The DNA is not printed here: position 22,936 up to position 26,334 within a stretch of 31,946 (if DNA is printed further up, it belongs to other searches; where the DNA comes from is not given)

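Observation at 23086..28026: Candidate compact cell-envelope biogenesis module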

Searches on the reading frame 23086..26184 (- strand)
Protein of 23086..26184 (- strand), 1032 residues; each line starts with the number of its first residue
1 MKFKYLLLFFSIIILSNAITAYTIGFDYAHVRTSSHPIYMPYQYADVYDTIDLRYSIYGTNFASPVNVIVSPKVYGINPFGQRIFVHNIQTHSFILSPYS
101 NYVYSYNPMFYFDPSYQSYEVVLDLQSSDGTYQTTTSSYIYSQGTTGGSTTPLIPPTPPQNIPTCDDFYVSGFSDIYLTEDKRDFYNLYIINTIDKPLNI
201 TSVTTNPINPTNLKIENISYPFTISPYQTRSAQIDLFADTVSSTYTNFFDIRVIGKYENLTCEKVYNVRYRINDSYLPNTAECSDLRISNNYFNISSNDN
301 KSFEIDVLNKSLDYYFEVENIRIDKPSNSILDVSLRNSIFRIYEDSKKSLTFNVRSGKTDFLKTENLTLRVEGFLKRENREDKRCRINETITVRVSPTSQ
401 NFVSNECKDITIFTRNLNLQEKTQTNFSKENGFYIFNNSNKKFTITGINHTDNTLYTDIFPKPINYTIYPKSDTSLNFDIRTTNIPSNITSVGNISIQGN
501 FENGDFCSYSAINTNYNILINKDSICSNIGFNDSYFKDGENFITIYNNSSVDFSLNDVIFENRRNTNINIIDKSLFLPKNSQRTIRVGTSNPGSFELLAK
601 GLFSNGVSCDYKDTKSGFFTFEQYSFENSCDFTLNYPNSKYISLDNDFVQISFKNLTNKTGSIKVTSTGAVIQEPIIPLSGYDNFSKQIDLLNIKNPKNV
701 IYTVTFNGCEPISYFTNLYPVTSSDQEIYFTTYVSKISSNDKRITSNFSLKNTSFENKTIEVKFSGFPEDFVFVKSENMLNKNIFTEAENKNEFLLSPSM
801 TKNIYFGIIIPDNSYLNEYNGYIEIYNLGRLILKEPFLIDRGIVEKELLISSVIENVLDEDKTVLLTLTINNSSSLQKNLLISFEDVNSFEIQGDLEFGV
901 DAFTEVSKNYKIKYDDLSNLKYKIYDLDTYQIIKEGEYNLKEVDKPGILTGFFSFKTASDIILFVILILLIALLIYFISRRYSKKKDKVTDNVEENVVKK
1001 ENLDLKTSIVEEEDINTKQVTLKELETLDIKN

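Call 3: search_protein_families(library=pfam, proteins=[window:23086-26184:-], max_evalue=1)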
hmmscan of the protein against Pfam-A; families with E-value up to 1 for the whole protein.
window:23086-26184:- (1032 aa): 5 families
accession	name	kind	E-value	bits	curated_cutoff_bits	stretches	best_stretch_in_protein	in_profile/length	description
PF05961.16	Chordopox_A13L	-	0.03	15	24.1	1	959-1011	3-52/69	Chordopoxvirus A13L protein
PF06280.18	fn3_5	-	0.043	14.9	27.6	1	740-825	7-98/112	Fn3-like domain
PF05568.16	ASFV_J13L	-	0.076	13.2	23.6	1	951-996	25-66/189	African swine fever virus J13L protein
PF22965.1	INTS7_C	-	0.092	13.6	25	1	363-427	19-83/114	Integrator complex subunit 7, C-terminal domain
PF17881.8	TseB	-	0.11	13.1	26.5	1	422-453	7-38/45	Cell wall elongation regulator TseB-like domain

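Call 4: search_protein_families(library=ncbifam, proteins=[window:23086-26184:-], max_evalue=1)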
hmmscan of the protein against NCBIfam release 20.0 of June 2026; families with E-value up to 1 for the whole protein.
window:23086-26184:- (1032 aa): 1 family
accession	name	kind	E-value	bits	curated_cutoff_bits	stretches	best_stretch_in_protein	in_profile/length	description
NF042931.1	SAG1386_EF1546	equivalog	0.34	11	80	1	961-1009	35-84/158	SAG1386/EF1546 family surface-associated protein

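Call 24: find_homologous_proteins(query=window:23086-26184:-, max_evalue=0.001)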
Query window:23086-26184:- (1032 aa): 10 proteins with E <= 0.001 among 7213 candidates.
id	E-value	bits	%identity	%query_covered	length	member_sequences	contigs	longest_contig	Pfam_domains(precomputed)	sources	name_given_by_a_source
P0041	0.0e+0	2266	100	100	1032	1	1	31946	-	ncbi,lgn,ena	-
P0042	0.0e+0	1213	54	100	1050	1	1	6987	-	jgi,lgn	-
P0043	0.0e+0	1212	54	99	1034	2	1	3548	-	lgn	-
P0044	0.0e+0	1211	57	93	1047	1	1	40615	-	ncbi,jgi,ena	-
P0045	0.0e+0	1160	54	100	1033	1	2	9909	-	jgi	jgi:hypothetical protein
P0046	0.0e+0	1066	51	93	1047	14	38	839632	-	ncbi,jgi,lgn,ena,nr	ncbi:hypothetical protein GW835_03440 [archaeon]|nr:hypothetical protein [archaeon] NCP79591.1 hypot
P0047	3.9e-297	1007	50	98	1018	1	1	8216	-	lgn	-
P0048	4.0e-287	974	49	98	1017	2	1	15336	-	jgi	jgi:hypothetical protein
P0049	1.0e-124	436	40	61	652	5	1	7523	-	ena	-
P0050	2.1e-123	432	33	92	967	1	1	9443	-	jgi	-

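Call 28: search_solved_structures(query=A2, max_evalue=1)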
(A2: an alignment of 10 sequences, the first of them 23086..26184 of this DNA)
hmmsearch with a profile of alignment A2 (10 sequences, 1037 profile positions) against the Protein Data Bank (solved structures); distinct sequences matched with E-value up to 1: 2.
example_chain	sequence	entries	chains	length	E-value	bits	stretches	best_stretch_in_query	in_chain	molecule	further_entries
6wb9_6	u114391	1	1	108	0.72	10.5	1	946-978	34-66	ER membrane protein complex subunit 6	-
7kra_F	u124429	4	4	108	0.84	10.3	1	946-978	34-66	ER membrane protein complex subunit 6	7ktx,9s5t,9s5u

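Call 43: predict_structure(alignment_id=A2)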
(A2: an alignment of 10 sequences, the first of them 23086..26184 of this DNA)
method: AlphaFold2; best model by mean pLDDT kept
length: 1032 residues; sequences in the alignment: 10
mean_pLDDT: 67.8   pTM: 0.27
mean pLDDT of the five models: 67.8, 67.2, 66.6, 63.3, 60.4
residues with pLDDT >= 90: 80; 70-90: 493; 50-70: 226; < 50: 233
segments of 3 or more residues with pLDDT < 50: 1-4, 13-21, 28-51, 108-117, 128-161, 168-185, 192-195, 209-213, 215-220, 226-244, 273-279, 379-381, 399-402, 623-628, 722-725, 843-846, 945-962, 980-1023, 1025-1032
pLDDT, mean of each block of 10 residues (from residue 1): 52 44 51 37 34 59 61 59 55 60 52 50 53 28 26 36 51 39 46 53 60 48 47 42 54 67 67 47 76 80 87 84 84 86 87 82 78 71 75 68 69 86 83 87 81 79 71 85 74 86 76 86 75 81 87 91 87 88 88 88 83 85 45 83 78 82 83 84 86 69 82 80 55 64 82 81 85 87 82 84 87 73 84 77 57 73 83 78 79 84 82 77 83 79 45 32 56 61 37 26 27 31 41 30
secondary structure, 60 per line:
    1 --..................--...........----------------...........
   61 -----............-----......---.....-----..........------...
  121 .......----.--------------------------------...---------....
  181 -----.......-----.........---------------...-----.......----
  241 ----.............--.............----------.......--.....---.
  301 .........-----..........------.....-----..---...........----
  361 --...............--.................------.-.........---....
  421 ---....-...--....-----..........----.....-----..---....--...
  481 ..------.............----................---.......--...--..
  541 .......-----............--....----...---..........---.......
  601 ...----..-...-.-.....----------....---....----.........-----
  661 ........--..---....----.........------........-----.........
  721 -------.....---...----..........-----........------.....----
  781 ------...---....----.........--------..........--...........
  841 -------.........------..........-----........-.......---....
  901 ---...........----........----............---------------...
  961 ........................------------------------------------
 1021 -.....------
elements in order (helices of 4 or more, strands of 3 or more residues): H3-20 E23-33 E50-60 E66-77 E83-88 E92-96 E102-111 E118-127 E177-180 E186-192 E198-206 E222-224 E230-236 E245-257 E260-272 E286-289 E292-296 E300-309 E315-324 E331-335 E346-356 E363-377 E380-396 H405-409 E410-413 E417-420 E424-427 E434-437 E443-452 E457-461 E472-475 E478-482 E489-501 E506-521 H525-528 E529-531 E534-536 E539-547 E553-564 E567-570 E575-577 E581-590 E594-603 E617-621 E632-635 E639-642 E647-655 E661-668 E676-679 E684-692 E699-706 E712-720 E728-732 E736-738 E743-752 E758-765 E772-776 E793-796 E801-809 E818-827 E830-840 E848-856 E863-872 E878-885 E890-893 E897-900 E904-914 E919-926 E931-939 H958-984 H1022-1026

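Call 48: fold_search(model_id=the predicted structure, library=pdb)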
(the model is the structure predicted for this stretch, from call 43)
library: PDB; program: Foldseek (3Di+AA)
matches with E <= 10: 1662; with E <= 0.001: 250
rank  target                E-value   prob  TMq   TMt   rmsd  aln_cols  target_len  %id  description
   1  9ijj_h                2.5e-26  1.00  0.13  0.10  45.1      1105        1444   10  In situ structure of the central apparatus in mouse sperm axoneme. (released 2025-06-04)
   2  9ijj_O                5.2e-25  1.00  0.13  0.11  91.2      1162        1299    8  In situ structure of the central apparatus in mouse sperm axoneme. (released 2025-06-04)
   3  9ijj_C                6.8e-25  1.00  0.14  0.15  51.7       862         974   10  In situ structure of the central apparatus in mouse sperm axoneme. (released 2025-06-04)
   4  7som_D                2.1e-24  1.00  0.12  0.09  46.3      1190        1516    9  Ciliary C2 central pair apparatus isolated from Chlamydomonas reinhardtii (released 2022-04-13)
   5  7sqc_O0               3.9e-24  1.00  0.13  0.12  48.9       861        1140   10  Ciliary C1 central pair apparatus isolated from Chlamydomonas reinhardtii (released 2022-04-13)
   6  9ijj_4G               1.4e-22  1.00  0.15  0.06  35.3      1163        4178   10  In situ structure of the central apparatus in mouse sperm axoneme. (released 2025-06-04)
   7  9ijj_4I               1.8e-22  1.00  0.12  0.05  82.0      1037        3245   10  In situ structure of the central apparatus in mouse sperm axoneme. (released 2025-06-04)
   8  9ijj_4H               9.5e-21  1.00  0.14  0.07  34.1      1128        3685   10  In situ structure of the central apparatus in mouse sperm axoneme. (released 2025-06-04)
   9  7sqc_2B               1.4e-20  1.00  0.10  0.13  45.7       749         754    9  Ciliary C1 central pair apparatus isolated from Chlamydomonas reinhardtii (released 2022-04-13)
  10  9ijj_4J               1.7e-20  1.00  0.11  0.14  54.6       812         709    9  In situ structure of the central apparatus in mouse sperm axoneme. (released 2025-06-04)
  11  7sqc_2A               3.1e-20  1.00  0.10  0.13  45.7       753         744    9  Ciliary C1 central pair apparatus isolated from Chlamydomonas reinhardtii (released 2022-04-13)
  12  7q62_B                1.4e-15  1.00  0.14  0.17  45.7       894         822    9  Structure of TEV cleaved A2ML1 dimer (A2ML1-TT dimer) (released 2022-04-20)
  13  7n6g_4C               1.8e-15  1.00  0.10  0.16  38.5       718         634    7  C1 of central pair (released 2022-05-18)
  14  7sqc_F1               2.5e-15  1.00  0.10  0.18  27.0       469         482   10  Ciliary C1 central pair apparatus isolated from Chlamydomonas reinhardtii (released 2022-04-13)
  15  6tav_A                2.8e-15  1.00  0.15  0.12  46.5       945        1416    9  Crystal structure of endopeptidase-induced alpha2-macroglobulin (released 2021-05-12)
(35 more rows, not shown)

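Call 60: list_cluster_members(proteins=[window:23086-26184:-, window:26225-26605:-, window:26801-27190:+, window:27187-27483:+, window:27484-28026:-])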
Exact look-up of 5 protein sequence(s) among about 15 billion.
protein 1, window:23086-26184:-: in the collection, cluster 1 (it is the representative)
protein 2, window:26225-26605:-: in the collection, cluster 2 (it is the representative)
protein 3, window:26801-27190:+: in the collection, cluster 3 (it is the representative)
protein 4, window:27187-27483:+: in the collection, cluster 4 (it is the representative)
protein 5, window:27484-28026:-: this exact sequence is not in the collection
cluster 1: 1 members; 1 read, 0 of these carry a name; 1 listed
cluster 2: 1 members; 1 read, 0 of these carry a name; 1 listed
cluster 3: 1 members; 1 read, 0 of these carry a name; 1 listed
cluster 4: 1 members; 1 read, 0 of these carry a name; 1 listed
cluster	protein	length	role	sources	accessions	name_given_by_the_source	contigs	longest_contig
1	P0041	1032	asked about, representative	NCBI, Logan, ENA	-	-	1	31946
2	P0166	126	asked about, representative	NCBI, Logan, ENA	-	-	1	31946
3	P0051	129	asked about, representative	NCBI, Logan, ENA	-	-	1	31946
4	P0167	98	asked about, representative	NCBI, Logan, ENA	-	-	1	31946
